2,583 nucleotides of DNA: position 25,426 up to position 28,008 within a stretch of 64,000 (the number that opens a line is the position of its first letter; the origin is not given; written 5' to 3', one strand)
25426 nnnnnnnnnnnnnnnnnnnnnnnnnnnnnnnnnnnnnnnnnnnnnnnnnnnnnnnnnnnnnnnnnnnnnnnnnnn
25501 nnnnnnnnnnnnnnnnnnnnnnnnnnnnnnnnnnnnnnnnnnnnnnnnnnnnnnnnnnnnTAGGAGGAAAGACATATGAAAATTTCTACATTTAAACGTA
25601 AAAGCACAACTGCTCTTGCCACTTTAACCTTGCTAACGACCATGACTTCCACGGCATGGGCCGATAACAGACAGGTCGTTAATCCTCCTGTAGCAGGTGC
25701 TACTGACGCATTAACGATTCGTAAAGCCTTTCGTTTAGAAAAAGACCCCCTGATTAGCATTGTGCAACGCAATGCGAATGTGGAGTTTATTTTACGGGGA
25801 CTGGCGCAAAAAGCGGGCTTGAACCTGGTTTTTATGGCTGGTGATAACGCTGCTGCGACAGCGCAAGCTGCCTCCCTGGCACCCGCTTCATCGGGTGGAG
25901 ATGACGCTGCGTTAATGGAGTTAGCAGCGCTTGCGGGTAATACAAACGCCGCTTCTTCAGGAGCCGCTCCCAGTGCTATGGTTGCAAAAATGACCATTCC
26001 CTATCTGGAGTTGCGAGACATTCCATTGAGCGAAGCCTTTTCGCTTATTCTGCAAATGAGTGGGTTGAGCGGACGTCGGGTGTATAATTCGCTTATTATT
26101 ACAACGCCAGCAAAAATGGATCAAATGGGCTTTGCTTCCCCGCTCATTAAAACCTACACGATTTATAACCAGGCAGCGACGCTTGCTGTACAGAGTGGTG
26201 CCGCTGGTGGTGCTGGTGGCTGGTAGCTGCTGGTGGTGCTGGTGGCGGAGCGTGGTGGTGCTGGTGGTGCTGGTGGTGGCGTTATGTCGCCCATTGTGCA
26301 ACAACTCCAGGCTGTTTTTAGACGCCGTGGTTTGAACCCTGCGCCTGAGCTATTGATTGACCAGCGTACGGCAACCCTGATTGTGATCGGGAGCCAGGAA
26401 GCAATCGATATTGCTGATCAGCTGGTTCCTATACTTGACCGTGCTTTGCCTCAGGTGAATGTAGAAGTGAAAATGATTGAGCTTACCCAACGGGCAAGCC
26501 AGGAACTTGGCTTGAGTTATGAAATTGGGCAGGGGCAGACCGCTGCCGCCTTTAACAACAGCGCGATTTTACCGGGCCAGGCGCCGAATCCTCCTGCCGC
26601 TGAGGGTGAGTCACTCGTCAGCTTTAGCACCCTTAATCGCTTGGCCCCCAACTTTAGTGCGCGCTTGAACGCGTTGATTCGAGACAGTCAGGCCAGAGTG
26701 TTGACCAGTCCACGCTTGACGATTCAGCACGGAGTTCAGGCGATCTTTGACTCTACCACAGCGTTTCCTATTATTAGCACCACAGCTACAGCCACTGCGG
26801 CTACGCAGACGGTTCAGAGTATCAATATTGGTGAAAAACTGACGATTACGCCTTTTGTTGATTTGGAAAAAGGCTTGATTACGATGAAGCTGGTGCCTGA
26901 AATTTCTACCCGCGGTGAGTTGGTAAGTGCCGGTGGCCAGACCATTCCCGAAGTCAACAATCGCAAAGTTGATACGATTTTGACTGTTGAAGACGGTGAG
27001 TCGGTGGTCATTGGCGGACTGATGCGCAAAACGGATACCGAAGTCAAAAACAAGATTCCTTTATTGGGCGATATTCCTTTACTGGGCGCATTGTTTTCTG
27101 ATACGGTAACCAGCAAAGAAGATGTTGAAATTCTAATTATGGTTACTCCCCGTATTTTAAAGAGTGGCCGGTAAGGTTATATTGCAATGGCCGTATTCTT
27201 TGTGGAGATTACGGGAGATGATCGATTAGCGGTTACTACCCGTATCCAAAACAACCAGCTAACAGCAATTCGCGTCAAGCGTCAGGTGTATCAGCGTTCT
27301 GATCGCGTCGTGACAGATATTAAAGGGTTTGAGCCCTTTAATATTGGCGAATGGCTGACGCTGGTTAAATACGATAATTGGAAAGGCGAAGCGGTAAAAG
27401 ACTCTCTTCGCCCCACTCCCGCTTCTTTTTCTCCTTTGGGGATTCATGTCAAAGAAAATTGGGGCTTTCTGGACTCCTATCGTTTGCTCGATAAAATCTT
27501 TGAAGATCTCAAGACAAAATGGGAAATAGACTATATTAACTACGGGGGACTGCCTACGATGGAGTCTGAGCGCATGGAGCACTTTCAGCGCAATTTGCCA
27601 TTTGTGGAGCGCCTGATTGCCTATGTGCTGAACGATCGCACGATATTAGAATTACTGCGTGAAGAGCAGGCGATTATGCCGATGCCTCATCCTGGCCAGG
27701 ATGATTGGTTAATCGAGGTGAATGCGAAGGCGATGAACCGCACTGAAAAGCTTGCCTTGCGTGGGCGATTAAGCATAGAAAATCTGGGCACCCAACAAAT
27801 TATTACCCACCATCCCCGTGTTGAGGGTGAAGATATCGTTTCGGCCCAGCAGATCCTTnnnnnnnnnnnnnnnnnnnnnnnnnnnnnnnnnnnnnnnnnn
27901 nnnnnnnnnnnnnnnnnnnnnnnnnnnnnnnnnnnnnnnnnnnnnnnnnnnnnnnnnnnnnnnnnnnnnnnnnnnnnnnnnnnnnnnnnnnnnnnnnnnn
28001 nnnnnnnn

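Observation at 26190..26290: PilQ secretin interrupted by an in-frame TAG inside a (GGTGCT)n Gly/Ala microsatellite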

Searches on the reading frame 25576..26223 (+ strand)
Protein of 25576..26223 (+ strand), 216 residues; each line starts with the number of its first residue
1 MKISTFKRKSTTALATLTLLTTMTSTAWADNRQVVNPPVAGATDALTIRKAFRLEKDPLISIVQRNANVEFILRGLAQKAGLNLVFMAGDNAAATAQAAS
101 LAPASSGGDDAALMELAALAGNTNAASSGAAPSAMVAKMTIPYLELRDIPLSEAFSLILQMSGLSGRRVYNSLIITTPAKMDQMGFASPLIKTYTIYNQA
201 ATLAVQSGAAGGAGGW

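Call 6: search_protein_families(library=pfam, proteins=[window:25576-26223:+], max_evalue=0.01)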
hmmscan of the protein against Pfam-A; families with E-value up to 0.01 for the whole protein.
window:25576-26223:+ (216 aa): 1 family
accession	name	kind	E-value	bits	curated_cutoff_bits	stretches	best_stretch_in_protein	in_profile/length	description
PF07660.19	STN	-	4.8e-05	23.5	28.4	0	134-176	8-50/52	Secretin and TonB N terminus short domain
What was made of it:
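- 25576..26226 (+): Upstream ORF (216 aa): Sec-type signal peptide (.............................|D), N0/STN domain with a disordered Ala/Ser-rich insert, the strand IKTYTIY, and the start of the Gly/Ala linker; ends at TAG. STN PF07660 matches residues 134-176 at 23.5 bits, below the gathering score (call 6).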

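Call 7: search_protein_families(library=ncbifam, proteins=[window:25576-26223:+], max_evalue=0.01)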
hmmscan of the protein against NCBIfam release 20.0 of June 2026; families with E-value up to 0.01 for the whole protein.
window:25576-26223:+ (216 aa): 1 family
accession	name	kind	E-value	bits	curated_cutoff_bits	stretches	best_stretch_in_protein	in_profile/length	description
TIGR02515.1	IV_pilus_PilQ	subfamily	0.0084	15.1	284.35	0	144-182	40-78/428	type IV pilus secretin PilQ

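Call 17: list_cluster_members(proteins=[P0006, window:25576-26223:+, P0003, window:27187-27858:+])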
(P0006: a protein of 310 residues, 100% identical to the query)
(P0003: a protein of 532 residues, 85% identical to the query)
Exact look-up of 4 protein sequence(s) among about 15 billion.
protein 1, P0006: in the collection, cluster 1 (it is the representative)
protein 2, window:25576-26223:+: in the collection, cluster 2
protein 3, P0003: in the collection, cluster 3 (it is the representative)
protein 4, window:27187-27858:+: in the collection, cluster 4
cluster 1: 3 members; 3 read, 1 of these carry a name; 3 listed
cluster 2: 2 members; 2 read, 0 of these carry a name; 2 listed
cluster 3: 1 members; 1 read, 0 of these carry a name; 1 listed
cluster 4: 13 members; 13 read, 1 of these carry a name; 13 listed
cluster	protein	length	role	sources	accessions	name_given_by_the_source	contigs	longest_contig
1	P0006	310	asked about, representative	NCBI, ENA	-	-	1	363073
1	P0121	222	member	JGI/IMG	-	type II secretory pathway component GspD/PulD (secretin)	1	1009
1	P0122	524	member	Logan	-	-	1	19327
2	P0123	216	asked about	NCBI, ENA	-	-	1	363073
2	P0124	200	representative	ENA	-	-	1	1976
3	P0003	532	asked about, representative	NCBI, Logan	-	-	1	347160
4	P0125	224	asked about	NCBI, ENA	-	-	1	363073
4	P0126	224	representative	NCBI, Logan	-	-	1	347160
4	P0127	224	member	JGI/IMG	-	hypothetical protein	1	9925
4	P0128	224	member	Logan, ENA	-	-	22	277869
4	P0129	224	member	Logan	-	-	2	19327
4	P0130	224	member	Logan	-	-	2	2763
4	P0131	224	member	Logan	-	-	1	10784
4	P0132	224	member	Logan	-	-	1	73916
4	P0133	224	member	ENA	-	-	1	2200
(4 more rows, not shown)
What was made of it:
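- The public record carries the same two ORFs (P0123, P0006; call 17).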

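Call 19: find_encoding_contigs(protein=P0122, flank=6000, max_places=4)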
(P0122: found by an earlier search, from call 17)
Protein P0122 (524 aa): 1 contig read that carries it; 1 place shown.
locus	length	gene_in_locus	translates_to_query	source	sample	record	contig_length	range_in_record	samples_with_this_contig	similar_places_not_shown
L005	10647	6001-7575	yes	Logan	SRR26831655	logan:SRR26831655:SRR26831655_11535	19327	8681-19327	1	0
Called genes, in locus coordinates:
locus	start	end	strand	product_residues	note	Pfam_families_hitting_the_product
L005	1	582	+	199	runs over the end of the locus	PF13183:Fer4_8 (faint), PF13187:Fer4_9 (faint), PF14697:Fer4_21 (faint), PF12797:Fer4_2 (faint), PF12837:Fer4_6 (faint), PF13237:Fer4_10 (weak), PF12838:Fer4_7, PF00037:Fer4 (weak), +1 more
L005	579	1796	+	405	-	PF13489:Methyltransf_23, PF08241:Methyltransf_11 (weak), PF08242:Methyltransf_12 (weak), PF08484:Methyltransf_14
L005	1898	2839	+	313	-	PF06750:A24_N_bact, PF01478:Peptidase_A24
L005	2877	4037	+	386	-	PF11104:PilM_2, PF14450:FtsA (weak)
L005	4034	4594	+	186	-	PF05137:PilN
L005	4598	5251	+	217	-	PF04350:PilO (weak)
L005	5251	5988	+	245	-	-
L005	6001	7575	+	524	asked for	PF00263:Secretin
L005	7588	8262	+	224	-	-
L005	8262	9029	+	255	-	PF02405:MlaE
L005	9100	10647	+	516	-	?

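Call 20: find_encoding_contigs(protein=P0124, flank=3000, max_places=4)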
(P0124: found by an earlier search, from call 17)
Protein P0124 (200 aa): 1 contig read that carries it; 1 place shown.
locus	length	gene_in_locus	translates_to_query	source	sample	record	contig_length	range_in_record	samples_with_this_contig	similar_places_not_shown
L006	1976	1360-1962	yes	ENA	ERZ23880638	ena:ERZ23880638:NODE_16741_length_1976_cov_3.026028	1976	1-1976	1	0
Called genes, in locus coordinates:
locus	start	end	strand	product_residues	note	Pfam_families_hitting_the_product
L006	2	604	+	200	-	?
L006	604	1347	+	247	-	-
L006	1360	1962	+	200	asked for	-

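Call 28: find_encoding_contigs(protein=P0128, flank=3000, max_places=10)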
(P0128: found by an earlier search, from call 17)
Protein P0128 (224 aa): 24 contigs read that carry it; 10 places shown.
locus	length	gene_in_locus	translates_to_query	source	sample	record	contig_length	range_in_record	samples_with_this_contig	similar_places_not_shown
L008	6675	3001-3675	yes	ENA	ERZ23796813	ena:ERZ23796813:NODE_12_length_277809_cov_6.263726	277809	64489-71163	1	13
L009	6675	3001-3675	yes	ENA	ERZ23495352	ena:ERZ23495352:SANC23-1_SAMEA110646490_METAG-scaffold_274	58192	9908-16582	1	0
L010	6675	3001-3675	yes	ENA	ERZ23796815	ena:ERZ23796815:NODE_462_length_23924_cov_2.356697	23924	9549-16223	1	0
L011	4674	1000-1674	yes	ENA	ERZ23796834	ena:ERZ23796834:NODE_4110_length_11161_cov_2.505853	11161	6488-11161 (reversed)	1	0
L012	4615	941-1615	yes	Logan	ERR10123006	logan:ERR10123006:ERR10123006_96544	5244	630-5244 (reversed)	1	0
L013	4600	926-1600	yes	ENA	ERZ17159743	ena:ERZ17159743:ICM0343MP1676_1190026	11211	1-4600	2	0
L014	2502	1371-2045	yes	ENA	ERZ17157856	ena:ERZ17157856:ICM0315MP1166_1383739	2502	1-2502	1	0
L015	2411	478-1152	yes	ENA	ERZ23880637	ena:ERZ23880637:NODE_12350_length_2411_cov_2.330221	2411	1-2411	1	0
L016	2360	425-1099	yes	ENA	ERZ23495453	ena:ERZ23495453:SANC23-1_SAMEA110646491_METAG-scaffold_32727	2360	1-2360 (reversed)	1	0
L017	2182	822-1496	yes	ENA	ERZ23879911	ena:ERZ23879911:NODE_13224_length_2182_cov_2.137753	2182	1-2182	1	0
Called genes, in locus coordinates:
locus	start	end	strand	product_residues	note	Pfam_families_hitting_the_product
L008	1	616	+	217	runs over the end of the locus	PF04350:PilO (weak)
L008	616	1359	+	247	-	-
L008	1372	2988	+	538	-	-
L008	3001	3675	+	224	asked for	-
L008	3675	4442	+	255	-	PF02405:MlaE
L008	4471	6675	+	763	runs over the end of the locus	PF13174:TPR_6 (faint), PF01464:SLT, PF27553:SLT_superhelical (weak)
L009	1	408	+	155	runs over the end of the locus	-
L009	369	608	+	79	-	-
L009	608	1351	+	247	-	-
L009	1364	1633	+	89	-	-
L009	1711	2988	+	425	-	-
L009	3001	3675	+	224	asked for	-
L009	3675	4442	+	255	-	PF02405:MlaE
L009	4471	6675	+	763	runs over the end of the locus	PF13174:TPR_6 (faint), PF01464:SLT, PF27553:SLT_superhelical (weak)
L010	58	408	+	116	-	-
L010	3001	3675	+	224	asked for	-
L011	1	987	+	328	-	?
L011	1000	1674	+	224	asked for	-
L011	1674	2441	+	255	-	PF02405:MlaE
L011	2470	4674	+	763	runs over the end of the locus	PF13174:TPR_6 (faint), PF01464:SLT, PF27553:SLT_superhelical (weak)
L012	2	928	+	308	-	?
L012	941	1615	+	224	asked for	-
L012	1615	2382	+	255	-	PF02405:MlaE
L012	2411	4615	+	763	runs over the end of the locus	PF13174:TPR_6 (faint), PF01464:SLT, PF27553:SLT_superhelical (weak)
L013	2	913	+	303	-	?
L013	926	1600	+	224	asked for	-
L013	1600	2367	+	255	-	PF02405:MlaE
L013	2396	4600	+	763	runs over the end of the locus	PF13174:TPR_6 (faint), PF01464:SLT, PF27553:SLT_superhelical (weak)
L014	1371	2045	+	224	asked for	-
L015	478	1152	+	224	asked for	-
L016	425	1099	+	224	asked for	-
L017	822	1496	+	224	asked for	-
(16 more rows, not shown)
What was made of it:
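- On Type IVa pilus secretin PilQ: Gene order is the same in relatives (calls 19, 28).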

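Call 29: find_encoding_contigs(protein=P0132, flank=3000, max_places=3)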
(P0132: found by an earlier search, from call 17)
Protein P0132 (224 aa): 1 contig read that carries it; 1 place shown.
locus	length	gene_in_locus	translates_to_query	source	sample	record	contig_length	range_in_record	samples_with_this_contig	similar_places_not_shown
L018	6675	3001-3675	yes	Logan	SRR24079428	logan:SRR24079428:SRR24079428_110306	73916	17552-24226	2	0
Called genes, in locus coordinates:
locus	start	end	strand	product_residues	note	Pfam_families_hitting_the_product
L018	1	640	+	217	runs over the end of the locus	PF04350:PilO (weak), PF10741:T2SSM_b (weak)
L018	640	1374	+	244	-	-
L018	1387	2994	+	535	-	PF00263:Secretin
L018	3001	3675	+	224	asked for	-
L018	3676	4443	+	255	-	PF02405:MlaE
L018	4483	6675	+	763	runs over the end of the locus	PF01464:SLT, PF27553:SLT_superhelical (weak)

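Call 30: find_encoding_contigs(protein=P0127, flank=3000, max_places=3)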
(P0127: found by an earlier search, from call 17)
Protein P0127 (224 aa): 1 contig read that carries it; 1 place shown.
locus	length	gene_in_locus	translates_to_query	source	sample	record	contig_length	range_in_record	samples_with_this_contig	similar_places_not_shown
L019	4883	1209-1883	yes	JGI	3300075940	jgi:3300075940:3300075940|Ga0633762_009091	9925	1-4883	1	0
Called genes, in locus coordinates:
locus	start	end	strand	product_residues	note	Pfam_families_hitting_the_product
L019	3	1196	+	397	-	?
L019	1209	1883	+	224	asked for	-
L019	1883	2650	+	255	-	PF02405:MlaE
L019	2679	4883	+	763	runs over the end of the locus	PF01464:SLT, PF27553:SLT_superhelical (weak)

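Call 53: search_protein_families(library=pfam, proteins=[P0122], max_evalue=1)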
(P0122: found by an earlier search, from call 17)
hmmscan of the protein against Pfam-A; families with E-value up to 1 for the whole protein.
P0122 (524 aa): 3 families
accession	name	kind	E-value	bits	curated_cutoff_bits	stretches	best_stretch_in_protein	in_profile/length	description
PF00263.26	Secretin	-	4.4e-43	147.2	27.5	1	358-521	1-169/169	Bacterial type II and III secretion system protein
PF07660.19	STN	-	0.00023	21.4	28.4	1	134-176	8-50/52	Secretin and TonB N terminus short domain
PF03958.22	Secretin_N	-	0.0032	18.1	28.2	1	234-285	16-69/69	Bacterial type II/III secretion system short domain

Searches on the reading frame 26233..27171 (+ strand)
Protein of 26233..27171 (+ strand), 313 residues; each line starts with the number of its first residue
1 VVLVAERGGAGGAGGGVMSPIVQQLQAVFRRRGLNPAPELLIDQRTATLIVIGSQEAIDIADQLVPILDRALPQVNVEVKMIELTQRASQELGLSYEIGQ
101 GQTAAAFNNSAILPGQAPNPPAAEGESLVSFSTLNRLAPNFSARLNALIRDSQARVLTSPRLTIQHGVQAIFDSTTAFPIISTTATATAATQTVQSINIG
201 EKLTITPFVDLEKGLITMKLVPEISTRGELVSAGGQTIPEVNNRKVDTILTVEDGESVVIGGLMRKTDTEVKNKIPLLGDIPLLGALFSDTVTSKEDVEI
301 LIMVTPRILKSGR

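Call 6: search_protein_families(library=pfam, proteins=[window:26233-27171:+], max_evalue=0.01)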
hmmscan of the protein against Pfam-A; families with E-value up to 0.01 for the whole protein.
window:26233-27171:+ (313 aa): 2 families
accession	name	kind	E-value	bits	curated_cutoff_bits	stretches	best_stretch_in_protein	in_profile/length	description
PF00263.26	Secretin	-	2.8e-42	144.6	27.5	1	147-310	1-169/169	Bacterial type II and III secretion system protein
PF03958.22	Secretin_N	-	0.006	17.2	28.2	0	32-74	27-69/69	Bacterial type II/III secretion system short domain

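Call 7: search_protein_families(library=ncbifam, proteins=[window:26233-27171:+], max_evalue=0.01)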
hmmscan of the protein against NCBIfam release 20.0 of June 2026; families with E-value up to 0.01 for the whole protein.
window:26233-27171:+ (313 aa): 8 families
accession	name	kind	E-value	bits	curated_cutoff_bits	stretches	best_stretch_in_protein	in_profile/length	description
TIGR02517.1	type_II_gspD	equivalog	3.9e-46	157.7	351.35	1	39-311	302-592/600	type II secretion system secretin GspD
TIGR02515.1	IV_pilus_PilQ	subfamily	1.1e-43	149.9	284.35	1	38-310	135-428/428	type IV pilus secretin PilQ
TIGR02516.1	type_III_yscC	equivalog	2.5e-39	135.1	238.45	1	38-310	199-462/463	type III secretion system outer membrane ring subunit SctC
TIGR02519.1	pilus_MshL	equivalog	4.6e-36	124.3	250.2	1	41-309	2-290/290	pilus (MSHA type) biogenesis protein MshL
NF011873.0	PRK15346.1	equivalog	5.6e-32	111.1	524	1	38-306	236-491/499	EscC/YscC/HrcC family type III secretion system outer membrane ring protein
NF010083.0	PRK13568.1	equivalog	3e-29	102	554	1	34-310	148-418/419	DNA uptake porin HofQ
NF007851.2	PRK10560.1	exception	1.8e-24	86.3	598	1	35-310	141-410/412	DNA uptake porin HofQ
NF042912.1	Amuc_1098_fam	equivalog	4e-24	84.7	750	2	241-309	728-796/805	Amuc_1098 family type IV pilus outer membrane protein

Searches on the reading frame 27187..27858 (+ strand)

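Call 6: search_protein_families(library=pfam, proteins=[window:27187-27858:+], max_evalue=0.01)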
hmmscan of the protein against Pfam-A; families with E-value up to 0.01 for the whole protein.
window:27187-27858:+ (224 aa): 0 families

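Call 7: search_protein_families(library=ncbifam, proteins=[window:27187-27858:+], max_evalue=0.01)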
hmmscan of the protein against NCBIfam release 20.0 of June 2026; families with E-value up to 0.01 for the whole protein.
window:27187-27858:+ (224 aa): 0 families

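Call 53: search_protein_families(library=pfam, proteins=[P0122], max_evalue=1)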
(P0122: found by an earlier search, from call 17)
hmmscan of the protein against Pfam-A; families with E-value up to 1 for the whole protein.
P0122 (524 aa): 3 families
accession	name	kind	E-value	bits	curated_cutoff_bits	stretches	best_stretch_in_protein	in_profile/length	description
PF00263.26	Secretin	-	4.4e-43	147.2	27.5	1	358-521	1-169/169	Bacterial type II and III secretion system protein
PF07660.19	STN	-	0.00023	21.4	28.4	1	134-176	8-50/52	Secretin and TonB N terminus short domain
PF03958.22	Secretin_N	-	0.0032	18.1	28.2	1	234-285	16-69/69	Bacterial type II/III secretion system short domain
